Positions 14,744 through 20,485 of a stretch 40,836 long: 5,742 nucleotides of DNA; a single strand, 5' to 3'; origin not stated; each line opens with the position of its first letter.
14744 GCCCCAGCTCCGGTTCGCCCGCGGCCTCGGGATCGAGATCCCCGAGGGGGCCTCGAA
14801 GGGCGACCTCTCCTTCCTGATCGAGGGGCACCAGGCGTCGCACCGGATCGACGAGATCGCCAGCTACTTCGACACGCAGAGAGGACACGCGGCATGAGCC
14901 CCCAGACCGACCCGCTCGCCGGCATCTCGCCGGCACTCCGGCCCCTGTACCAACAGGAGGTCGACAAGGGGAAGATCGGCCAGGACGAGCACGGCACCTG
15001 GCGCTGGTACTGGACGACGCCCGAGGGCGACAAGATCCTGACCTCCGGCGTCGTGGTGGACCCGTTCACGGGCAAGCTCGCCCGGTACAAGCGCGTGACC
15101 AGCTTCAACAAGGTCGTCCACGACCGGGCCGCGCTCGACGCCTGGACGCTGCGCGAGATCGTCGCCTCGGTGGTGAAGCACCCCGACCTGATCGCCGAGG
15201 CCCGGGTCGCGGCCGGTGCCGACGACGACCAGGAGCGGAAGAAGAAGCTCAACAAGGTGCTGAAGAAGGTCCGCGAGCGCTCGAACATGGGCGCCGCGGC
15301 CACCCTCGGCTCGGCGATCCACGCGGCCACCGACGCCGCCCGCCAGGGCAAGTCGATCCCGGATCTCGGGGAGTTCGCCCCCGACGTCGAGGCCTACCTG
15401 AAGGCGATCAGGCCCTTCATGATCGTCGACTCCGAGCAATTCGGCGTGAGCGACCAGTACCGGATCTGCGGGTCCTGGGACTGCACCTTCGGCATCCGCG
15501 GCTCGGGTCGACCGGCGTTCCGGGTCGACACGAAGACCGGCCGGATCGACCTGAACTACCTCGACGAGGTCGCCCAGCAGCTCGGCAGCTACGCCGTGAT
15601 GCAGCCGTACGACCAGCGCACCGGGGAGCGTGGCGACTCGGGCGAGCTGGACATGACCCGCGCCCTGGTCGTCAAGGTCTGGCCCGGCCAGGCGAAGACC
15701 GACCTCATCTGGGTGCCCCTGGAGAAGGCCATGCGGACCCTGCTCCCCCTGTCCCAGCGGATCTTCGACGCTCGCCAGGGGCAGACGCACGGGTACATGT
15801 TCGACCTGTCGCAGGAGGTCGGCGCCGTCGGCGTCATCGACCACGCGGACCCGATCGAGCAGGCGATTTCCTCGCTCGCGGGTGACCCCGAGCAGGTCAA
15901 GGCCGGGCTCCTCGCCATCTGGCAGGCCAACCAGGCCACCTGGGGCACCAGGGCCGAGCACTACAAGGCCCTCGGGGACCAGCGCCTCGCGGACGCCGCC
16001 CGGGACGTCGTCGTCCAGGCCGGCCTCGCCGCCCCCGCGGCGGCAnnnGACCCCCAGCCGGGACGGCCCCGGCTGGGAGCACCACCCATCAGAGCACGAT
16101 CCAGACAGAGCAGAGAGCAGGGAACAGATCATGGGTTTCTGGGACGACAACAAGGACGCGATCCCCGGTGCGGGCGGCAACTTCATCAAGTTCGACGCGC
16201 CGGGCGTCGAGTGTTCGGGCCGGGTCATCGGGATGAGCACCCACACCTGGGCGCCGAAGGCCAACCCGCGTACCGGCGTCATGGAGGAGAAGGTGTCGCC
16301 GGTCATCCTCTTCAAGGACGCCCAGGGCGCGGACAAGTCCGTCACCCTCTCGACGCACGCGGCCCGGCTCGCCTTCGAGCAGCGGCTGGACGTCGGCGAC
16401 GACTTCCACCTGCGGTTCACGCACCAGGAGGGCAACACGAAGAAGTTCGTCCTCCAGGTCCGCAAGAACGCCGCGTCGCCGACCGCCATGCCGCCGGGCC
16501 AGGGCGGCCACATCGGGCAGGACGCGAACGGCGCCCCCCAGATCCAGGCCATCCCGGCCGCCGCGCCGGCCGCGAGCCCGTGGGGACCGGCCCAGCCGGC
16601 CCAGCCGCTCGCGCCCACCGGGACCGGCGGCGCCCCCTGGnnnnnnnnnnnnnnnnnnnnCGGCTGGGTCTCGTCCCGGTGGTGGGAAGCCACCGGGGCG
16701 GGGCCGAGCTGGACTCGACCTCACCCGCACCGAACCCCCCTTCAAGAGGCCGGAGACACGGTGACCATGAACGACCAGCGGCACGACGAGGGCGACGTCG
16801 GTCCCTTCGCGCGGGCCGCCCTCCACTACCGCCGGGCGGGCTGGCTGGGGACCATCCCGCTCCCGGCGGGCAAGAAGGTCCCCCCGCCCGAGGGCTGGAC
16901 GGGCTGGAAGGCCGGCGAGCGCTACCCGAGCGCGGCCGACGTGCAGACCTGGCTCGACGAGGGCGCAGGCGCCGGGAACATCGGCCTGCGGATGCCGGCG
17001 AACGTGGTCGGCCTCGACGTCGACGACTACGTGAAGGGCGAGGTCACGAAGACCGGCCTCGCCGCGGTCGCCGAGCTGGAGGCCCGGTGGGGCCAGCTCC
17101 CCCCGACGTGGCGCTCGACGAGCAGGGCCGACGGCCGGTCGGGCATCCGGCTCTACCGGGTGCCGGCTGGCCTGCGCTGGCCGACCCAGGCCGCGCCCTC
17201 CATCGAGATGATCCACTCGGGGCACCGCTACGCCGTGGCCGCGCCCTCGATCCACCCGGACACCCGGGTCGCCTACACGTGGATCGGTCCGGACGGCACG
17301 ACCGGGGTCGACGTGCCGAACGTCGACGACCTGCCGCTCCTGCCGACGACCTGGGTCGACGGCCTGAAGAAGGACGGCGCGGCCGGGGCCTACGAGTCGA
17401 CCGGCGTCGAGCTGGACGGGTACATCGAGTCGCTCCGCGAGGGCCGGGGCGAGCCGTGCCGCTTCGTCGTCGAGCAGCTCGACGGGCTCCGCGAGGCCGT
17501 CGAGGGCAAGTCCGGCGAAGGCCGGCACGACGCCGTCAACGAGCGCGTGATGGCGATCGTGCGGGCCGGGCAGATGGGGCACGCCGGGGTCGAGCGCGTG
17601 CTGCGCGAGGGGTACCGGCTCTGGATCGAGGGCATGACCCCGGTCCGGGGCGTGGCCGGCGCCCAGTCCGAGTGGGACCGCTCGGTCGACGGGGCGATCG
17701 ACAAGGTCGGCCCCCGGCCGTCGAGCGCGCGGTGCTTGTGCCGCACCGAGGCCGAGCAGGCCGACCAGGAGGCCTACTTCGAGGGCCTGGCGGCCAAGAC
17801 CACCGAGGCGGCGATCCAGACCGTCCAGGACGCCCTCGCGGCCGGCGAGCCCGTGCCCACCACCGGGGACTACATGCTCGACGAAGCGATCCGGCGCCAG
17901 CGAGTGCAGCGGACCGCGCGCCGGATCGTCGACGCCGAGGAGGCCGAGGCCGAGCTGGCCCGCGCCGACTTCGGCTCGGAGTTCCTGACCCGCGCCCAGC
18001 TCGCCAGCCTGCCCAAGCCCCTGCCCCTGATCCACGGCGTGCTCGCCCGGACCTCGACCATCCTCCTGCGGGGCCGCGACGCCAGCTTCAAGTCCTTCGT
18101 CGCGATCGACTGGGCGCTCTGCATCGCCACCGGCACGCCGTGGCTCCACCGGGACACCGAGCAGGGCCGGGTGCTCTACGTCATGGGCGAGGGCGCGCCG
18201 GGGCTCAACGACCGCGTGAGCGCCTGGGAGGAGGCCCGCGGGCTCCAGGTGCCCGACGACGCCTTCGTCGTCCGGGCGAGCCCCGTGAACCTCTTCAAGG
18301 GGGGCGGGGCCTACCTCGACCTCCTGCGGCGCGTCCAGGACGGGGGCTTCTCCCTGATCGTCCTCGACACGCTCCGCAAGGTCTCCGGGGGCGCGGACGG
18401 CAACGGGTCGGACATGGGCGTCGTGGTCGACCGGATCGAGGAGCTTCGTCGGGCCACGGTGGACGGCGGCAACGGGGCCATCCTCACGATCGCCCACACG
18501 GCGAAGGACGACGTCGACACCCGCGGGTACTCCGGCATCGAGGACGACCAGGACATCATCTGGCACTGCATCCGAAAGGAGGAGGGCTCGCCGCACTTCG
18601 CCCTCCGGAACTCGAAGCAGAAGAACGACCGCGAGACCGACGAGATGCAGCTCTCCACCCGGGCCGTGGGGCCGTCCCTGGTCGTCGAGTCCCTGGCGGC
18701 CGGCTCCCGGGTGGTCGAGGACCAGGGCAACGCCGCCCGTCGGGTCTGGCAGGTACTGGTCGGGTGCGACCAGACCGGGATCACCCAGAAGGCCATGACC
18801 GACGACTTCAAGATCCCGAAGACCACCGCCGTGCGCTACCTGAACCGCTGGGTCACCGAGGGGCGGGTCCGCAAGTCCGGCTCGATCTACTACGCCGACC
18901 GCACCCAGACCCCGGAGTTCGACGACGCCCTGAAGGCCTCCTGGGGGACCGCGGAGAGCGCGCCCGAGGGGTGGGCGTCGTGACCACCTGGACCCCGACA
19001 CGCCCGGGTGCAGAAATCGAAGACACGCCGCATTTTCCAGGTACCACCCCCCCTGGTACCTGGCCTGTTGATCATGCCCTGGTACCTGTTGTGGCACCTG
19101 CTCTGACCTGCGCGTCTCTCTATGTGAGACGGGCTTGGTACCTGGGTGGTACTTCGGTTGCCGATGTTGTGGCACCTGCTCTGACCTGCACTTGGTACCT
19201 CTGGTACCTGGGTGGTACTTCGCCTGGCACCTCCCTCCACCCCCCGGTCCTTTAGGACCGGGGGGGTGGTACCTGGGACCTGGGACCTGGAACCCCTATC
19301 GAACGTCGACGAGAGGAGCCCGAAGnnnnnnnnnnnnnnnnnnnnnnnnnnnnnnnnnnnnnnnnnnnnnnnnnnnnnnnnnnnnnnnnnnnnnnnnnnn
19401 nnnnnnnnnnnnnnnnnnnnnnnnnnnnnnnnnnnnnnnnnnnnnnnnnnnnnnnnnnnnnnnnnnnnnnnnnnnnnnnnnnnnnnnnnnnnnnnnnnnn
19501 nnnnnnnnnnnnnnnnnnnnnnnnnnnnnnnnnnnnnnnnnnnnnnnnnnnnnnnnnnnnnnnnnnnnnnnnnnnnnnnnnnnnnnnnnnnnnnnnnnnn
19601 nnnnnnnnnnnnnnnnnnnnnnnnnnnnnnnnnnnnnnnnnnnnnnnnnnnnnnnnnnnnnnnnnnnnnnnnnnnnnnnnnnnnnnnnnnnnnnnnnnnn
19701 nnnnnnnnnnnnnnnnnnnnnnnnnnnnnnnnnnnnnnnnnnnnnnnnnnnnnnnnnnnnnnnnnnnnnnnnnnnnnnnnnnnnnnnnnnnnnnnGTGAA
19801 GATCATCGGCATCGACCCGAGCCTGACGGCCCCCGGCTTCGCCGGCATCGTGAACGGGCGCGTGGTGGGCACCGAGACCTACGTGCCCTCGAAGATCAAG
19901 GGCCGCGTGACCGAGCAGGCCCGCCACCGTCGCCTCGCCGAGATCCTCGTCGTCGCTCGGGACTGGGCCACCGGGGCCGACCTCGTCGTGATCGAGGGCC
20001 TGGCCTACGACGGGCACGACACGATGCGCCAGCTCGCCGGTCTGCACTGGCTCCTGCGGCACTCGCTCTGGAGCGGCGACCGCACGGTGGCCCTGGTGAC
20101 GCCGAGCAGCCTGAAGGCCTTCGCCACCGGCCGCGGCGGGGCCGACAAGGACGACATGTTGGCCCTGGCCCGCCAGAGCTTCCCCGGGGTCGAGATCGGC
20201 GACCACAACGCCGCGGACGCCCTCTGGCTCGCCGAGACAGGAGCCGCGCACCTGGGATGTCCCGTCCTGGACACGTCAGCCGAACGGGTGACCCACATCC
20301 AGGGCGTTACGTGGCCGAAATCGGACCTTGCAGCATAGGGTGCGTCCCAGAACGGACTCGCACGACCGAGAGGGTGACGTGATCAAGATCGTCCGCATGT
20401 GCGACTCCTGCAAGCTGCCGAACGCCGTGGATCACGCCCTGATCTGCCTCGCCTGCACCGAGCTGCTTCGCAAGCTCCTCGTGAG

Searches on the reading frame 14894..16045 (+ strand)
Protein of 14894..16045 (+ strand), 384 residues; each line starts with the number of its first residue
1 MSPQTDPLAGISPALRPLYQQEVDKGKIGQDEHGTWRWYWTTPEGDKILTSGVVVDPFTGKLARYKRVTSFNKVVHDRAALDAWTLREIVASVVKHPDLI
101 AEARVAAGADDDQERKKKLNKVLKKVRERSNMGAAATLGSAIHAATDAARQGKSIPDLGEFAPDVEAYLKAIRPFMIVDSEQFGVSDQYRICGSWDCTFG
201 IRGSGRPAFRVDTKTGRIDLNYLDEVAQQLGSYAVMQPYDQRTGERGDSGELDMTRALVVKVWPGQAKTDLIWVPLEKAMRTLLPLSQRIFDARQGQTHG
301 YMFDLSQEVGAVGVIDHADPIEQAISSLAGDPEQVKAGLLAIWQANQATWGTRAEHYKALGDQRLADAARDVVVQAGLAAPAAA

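Call 71: search_protein_families(library=phrogs, proteins=[window:14894-16045:+], max_evalue=0.001)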
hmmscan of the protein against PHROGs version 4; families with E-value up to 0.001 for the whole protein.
window:14894-16045:+ (384 aa): 2 families
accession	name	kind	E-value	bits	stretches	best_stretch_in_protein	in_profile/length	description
phrog_466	-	DNA, RNA and nucleotide metabolism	7.4e-35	122.1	1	53-299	121-382/446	exonuclease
phrog_298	-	DNA, RNA and nucleotide metabolism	2.6e-12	47.7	1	68-236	69-210/293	exonuclease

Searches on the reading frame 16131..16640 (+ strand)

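Call 54: search_protein_families(library=pfam, proteins=[window:16131-16640:+], max_evalue=0.05)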
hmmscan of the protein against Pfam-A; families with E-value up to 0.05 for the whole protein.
window:16131-16640:+ (170 aa): 0 families

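Call 55: search_protein_families(library=phrogs, proteins=[window:16131-16640:+], max_evalue=0.01)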
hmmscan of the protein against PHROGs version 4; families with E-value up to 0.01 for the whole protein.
window:16131-16640:+ (170 aa): 1 family
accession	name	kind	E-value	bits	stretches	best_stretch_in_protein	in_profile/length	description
phrog_1911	-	unknown function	0.00039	21.4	1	76-153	96-173/199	-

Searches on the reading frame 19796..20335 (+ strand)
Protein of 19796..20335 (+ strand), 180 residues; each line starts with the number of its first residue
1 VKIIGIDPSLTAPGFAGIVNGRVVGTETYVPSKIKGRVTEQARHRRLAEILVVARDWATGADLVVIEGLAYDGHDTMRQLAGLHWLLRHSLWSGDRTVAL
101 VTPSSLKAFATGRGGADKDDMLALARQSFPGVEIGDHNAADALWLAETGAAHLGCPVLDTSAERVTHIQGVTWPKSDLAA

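Call 54: search_protein_families(library=pfam, proteins=[window:19796-20335:+], max_evalue=0.05)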
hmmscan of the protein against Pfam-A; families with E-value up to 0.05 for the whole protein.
window:19796-20335:+ (180 aa): 1 family
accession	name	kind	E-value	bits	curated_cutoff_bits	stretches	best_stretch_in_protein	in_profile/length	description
PF02075.23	RuvC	-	0.0017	18.7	22.2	1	3-146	1-145/148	Crossover junction endodeoxyribonuclease RuvC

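Call 55: search_protein_families(library=phrogs, proteins=[window:19796-20335:+], max_evalue=0.01)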
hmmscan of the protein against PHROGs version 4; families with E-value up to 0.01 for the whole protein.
window:19796-20335:+ (180 aa): 2 families
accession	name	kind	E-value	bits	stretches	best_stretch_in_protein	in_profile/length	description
phrog_159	-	DNA, RNA and nucleotide metabolism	1.6e-38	133.5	1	1-177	88-280/330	RuvC-like Holliday junction resolvase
phrog_1770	-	DNA, RNA and nucleotide metabolism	1.7e-09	38.9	1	1-153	4-151/158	Holliday junction resolvase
